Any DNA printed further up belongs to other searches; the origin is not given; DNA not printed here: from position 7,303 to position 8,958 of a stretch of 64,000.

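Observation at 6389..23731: Mobile-element-encoded FCT-type sortase pilus/fibre locus: two pilin-like substrates, SipA-like inactive signal peptidase, class B sortase, 4120-aa tip-adhesin candidate, plus a type IV pilin-like gene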

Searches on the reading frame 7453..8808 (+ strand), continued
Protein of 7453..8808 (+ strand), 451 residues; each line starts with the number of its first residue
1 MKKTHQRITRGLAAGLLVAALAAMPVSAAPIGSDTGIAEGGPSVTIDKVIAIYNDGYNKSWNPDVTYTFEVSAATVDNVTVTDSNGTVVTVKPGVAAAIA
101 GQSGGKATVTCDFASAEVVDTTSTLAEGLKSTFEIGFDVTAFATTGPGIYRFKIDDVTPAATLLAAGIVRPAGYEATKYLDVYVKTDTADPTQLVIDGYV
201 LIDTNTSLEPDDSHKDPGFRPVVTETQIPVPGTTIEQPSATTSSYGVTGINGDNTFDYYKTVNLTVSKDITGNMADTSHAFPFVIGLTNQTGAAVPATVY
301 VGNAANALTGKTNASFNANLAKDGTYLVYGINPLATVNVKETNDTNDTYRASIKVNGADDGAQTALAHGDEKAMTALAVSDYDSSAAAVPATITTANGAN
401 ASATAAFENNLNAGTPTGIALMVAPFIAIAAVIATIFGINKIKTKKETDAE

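Call 42: find_related_loci(query=A1, collection=viral_contigs, flank=10000)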
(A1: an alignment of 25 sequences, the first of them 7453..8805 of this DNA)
Query A1 (451 aa) in viral_contigs; peptide patterns used: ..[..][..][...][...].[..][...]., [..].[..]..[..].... (x = any residue, [..] = any of these).
32 stretches matched a pattern; 1 encode a relative of the query (tblastn E <= 1e-3); 1 distinct loci.
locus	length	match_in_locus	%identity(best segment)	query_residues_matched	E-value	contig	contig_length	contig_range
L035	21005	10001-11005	31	43-446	1e-38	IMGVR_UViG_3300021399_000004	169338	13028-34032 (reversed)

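Call 63: search_solved_structures(query=A1, max_evalue=10, show_alignments=5)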
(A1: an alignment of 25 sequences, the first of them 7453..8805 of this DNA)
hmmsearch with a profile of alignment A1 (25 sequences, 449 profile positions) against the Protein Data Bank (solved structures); distinct sequences matched with E-value up to 10: 6.
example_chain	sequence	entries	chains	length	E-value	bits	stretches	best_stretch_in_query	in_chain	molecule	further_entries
8f70_A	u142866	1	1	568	5.6e-19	71.5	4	261-384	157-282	T18.1 Major pilin backbone protein T-antigen,Major pilin backbone protein T-antigen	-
6n0a_A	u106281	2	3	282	3.9e-10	42.3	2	261-383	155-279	Major pilin backbone protein T-antigen | T18.1 Major pilin backbone protein T-antigen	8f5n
6bbt_A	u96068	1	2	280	5.1e-10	41.9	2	260-383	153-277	Major pilin backbone protein T-antigen, T13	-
6bbw_A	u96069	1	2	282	1.9e-08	36.7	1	258-383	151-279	Major pilin backbone protein T-antigen, T3.2.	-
4bug_A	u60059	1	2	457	4e-08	35.7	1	262-375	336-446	ANCILLARY PROTEIN 1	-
2xi9_A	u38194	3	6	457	4.1e-08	35.7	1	262-375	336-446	ANCILLARY PROTEIN 1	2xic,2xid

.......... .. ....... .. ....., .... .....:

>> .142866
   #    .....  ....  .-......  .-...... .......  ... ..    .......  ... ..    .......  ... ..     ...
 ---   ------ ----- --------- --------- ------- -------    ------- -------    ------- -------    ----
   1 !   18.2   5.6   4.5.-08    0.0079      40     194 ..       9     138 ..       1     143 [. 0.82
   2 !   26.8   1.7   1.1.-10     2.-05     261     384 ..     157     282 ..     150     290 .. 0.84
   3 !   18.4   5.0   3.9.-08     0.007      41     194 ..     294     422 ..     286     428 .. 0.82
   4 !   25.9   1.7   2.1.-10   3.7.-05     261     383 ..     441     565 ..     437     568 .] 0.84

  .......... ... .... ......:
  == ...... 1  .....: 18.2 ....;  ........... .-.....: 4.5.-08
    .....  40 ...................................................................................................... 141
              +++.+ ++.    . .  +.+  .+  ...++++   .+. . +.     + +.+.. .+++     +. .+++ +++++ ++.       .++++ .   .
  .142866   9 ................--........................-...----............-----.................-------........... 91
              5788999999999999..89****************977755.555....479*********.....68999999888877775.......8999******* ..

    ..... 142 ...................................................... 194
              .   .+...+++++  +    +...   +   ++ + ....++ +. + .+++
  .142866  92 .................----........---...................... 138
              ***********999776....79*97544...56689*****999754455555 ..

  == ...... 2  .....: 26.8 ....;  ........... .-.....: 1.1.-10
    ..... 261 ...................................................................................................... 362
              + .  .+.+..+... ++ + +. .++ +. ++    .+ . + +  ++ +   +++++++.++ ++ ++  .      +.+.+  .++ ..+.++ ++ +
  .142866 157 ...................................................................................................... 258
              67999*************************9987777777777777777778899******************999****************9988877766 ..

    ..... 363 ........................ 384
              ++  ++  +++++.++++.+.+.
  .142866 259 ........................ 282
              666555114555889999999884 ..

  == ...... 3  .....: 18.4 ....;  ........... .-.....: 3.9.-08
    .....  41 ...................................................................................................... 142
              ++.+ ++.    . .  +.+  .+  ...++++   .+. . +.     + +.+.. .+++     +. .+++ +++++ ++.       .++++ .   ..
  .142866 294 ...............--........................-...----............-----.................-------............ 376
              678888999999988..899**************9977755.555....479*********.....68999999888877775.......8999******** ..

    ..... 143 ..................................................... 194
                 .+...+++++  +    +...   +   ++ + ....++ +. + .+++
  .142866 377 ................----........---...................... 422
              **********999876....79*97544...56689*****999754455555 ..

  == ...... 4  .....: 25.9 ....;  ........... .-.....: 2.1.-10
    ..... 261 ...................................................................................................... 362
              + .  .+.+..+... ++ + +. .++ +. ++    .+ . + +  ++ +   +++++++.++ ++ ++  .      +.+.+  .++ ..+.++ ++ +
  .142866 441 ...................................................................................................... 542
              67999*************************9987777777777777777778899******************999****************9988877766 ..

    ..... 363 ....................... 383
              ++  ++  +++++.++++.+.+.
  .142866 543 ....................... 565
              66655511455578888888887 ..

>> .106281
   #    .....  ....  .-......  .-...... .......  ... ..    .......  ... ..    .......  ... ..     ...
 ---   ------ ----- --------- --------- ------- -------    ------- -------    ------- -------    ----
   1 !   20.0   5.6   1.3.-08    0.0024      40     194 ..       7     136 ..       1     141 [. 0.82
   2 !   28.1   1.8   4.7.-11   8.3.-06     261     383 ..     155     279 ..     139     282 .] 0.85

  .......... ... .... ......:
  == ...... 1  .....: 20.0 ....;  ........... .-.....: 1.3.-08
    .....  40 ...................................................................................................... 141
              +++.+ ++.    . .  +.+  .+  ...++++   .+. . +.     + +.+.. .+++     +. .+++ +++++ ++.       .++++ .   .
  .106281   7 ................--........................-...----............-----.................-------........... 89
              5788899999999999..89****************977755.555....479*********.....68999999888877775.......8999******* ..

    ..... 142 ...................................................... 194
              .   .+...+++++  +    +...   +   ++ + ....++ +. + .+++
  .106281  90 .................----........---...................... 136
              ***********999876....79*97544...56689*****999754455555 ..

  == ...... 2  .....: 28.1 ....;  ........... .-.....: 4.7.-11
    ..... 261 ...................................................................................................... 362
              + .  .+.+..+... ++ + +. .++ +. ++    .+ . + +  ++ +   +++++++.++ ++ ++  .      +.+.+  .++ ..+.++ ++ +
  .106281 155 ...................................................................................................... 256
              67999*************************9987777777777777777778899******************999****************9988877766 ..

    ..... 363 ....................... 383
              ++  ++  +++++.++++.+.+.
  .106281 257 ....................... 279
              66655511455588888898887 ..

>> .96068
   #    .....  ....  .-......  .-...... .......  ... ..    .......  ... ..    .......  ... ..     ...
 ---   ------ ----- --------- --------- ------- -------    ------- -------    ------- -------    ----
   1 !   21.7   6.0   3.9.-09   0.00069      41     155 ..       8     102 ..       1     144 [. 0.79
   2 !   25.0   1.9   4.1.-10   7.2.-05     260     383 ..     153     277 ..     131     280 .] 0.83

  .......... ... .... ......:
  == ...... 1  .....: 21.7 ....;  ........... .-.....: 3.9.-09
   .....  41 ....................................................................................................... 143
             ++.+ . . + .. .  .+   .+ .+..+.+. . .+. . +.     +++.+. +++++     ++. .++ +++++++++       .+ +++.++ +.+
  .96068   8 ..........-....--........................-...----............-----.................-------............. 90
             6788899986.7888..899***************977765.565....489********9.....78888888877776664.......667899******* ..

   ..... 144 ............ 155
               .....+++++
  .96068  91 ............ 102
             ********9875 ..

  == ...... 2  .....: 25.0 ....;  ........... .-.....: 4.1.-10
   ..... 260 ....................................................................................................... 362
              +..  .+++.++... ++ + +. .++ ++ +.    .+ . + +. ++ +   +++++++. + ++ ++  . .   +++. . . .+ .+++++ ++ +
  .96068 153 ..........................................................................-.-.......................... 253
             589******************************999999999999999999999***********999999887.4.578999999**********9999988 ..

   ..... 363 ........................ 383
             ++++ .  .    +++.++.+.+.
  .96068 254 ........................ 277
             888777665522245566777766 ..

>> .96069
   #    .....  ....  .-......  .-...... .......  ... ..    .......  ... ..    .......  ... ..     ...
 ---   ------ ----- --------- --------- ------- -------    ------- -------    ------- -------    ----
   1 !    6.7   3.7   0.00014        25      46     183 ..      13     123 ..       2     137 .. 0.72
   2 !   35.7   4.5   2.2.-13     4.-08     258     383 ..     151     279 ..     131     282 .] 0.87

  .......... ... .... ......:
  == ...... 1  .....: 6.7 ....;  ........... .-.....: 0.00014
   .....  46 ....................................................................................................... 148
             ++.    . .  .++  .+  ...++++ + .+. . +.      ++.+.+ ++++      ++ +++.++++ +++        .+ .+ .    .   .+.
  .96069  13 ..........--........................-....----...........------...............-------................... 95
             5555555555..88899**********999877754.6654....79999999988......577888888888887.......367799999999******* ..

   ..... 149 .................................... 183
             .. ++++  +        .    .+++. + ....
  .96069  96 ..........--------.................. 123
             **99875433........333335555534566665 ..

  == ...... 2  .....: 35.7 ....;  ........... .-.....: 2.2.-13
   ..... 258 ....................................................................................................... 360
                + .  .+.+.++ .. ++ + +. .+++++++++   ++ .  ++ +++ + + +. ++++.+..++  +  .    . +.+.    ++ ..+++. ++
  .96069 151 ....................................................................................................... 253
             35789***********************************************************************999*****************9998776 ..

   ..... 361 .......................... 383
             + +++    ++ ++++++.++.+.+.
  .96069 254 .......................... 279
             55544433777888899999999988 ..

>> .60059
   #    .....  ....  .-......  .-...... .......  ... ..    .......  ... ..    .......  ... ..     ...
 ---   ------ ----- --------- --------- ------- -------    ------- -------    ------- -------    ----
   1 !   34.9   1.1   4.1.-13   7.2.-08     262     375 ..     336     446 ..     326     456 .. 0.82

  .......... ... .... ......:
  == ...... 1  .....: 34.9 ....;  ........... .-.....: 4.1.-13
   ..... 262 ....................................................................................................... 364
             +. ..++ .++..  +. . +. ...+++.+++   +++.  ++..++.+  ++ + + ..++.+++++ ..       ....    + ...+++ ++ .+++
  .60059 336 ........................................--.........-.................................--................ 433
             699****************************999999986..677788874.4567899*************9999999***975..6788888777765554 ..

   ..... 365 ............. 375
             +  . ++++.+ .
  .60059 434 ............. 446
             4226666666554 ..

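Call 77: search_protein_families(library=pfam, proteins=[L035:9134-9772:+, L035:10175-11011:+, L035:11385-13247:+, L035:13310-15391:+, L035:16733-17626:+, L035:17793-18344:+, L035:19241-20836:+, L035:6328-6828:+, L035:6822-7325:+], max_evalue=0.001)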
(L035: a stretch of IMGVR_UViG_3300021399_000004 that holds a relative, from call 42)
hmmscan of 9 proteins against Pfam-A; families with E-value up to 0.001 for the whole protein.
L035:9134-9772:+ (212 aa): 0 families

L035:10175-11011:+ (278 aa): 1 family
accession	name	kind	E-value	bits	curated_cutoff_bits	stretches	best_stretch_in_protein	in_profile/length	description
PF24547.1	DUF7601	-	1.2e-11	45.6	27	1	115-217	3-114/116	Domain of unknown function (DUF7601)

L035:11385-13247:+ (620 aa): 5 families
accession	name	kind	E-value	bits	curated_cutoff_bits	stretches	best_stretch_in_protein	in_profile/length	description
PF00204.31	DNA_gyraseB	-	4.1e-29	101.7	27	1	218-375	1-172/173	DNA gyrase B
PF00986.26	DNA_gyraseB_C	-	1.6e-15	57.4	29.8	1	550-609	3-62/63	DNA gyrase B subunit, carboxyl terminus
PF01751.28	Toprim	-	5.7e-09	36.5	23.1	1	410-506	2-83/96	Toprim domain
PF02518.31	HATPase_c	-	3.7e-07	31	26.4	1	31-122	2-80/111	Histidine kinase-, DNA gyrase B-, and HSP90-like ATPase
PF13589.12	HATPase_c_3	-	0.00016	22.1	25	1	37-147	5-106/137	Histidine kinase-, DNA gyrase B-, and HSP90-like ATPase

L035:13310-15391:+ (693 aa): 2 families
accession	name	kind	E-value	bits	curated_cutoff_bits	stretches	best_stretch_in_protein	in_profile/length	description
PF00521.26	DNA_topoisoIV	-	5.2e-94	316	31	1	26-462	1-431/432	DNA gyrase/topoisomerase IV, subunit A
PF03989.18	DNA_gyraseA_C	-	5.5e-16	58.2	27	1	583-619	4-42/48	DNA gyrase C-terminal domain, beta-propeller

L035:16733-17626:+ (297 aa): 0 families

L035:17793-18344:+ (183 aa): 1 family
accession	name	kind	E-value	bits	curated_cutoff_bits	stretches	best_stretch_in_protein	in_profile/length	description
PF13479.12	AAA_24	-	5.8e-34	118.1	27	1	2-172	29-195/195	AAA domain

L035:19241-20836:+ (531 aa): 1 family
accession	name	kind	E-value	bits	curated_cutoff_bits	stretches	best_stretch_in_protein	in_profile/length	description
PF03796.21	DnaB_C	-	6.4e-14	52.4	27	1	257-482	45-244/255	DnaB-like helicase C terminal domain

L035:6328-6828:+ (166 aa): 0 families

L035:6822-7325:+ (167 aa): 0 families

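Call 81: find_encoding_contigs(protein=P0022, flank=10000, max_places=2)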
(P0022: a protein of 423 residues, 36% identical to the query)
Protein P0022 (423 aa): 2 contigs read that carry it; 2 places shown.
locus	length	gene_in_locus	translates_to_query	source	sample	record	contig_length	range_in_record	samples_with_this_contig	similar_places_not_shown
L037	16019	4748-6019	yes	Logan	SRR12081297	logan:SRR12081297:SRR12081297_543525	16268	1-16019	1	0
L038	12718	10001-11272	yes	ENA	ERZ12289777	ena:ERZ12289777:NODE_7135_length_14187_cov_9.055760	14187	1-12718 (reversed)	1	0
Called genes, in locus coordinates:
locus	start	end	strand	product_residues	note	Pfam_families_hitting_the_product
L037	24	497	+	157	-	-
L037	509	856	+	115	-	-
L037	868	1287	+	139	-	-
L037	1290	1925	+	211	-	-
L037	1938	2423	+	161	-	-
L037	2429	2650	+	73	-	-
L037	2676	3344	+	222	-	-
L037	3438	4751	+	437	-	PF17802:SpaA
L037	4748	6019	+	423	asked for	PF24547:DUF7601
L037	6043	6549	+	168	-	PF10502:Peptidase_S26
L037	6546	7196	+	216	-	PF04203:Sortase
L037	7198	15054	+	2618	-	PF03382:DUF285, PF13306:LRR_5 (faint), PF03382:DUF285, PF09479:Flg_new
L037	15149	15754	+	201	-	PF00149:Metallophos, PF12850:Metallophos_2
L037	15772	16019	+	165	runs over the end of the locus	?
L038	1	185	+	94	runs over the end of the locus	-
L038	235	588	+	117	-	-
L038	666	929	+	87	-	-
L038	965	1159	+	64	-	-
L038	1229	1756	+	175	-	-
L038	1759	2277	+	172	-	-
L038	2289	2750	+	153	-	-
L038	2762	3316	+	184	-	-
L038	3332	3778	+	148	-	-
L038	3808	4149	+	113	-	-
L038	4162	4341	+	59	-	-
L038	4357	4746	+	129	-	-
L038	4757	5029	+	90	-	-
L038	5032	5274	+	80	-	-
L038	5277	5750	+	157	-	-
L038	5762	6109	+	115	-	-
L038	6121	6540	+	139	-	-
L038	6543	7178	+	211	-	-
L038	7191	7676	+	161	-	-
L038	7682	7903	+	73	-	-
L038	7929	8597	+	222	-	-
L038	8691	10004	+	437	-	PF17802:SpaA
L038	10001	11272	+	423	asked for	PF24547:DUF7601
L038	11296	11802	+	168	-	PF10502:Peptidase_S26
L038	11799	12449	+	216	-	PF04203:Sortase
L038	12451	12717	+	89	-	?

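Call 82: find_encoding_contigs(protein=P0025, flank=10000, max_places=2)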
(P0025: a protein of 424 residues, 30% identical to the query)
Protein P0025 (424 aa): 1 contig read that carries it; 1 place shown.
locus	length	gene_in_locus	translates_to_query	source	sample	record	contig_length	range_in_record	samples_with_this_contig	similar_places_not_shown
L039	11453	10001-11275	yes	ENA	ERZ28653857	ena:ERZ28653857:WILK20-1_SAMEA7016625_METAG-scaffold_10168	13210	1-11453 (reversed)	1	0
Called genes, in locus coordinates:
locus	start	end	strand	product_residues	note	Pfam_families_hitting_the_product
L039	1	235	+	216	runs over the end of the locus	PF00899:ThiF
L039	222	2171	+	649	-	PF02730:AFOR_N, PF01314:AFOR_C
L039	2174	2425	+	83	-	PF02597:ThiS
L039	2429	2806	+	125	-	-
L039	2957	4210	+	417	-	PF06580:His_kinase, PF02518:HATPase_c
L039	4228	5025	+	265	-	PF00072:Response_reg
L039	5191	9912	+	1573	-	PF09479:Flg_new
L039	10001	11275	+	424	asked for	PF24547:DUF7601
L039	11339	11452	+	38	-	?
